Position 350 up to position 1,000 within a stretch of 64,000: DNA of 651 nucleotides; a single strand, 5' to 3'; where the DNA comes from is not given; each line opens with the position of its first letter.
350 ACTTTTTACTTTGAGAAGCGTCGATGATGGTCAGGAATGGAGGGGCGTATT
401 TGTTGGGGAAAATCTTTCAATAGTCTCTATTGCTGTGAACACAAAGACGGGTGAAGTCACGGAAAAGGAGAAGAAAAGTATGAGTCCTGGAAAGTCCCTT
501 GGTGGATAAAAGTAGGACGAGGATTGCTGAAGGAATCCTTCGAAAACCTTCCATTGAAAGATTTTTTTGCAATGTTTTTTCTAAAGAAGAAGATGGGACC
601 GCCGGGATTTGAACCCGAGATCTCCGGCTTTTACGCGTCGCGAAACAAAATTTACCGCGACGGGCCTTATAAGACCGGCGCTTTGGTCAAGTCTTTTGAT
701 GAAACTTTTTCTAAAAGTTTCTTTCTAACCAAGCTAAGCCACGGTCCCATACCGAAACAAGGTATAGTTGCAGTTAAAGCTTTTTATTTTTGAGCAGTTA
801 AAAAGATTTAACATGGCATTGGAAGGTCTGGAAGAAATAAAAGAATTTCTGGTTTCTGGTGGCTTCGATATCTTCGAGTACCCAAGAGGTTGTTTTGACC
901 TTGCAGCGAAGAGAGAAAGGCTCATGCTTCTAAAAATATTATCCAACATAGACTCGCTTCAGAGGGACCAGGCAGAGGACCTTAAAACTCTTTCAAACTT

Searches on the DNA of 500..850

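Call 61: search_rna_families(source=window, start=500, end=850, threshold=evalue, max_evalue=0.01, show_alignments=1)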
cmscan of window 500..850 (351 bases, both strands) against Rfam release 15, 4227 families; matches with E-value up to 0.01: 1.
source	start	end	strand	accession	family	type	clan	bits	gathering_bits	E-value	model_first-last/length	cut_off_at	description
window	594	748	-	RF00005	tRNA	Gene; tRNA;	CL00001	44.3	29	2e-08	1-71/71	no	tRNA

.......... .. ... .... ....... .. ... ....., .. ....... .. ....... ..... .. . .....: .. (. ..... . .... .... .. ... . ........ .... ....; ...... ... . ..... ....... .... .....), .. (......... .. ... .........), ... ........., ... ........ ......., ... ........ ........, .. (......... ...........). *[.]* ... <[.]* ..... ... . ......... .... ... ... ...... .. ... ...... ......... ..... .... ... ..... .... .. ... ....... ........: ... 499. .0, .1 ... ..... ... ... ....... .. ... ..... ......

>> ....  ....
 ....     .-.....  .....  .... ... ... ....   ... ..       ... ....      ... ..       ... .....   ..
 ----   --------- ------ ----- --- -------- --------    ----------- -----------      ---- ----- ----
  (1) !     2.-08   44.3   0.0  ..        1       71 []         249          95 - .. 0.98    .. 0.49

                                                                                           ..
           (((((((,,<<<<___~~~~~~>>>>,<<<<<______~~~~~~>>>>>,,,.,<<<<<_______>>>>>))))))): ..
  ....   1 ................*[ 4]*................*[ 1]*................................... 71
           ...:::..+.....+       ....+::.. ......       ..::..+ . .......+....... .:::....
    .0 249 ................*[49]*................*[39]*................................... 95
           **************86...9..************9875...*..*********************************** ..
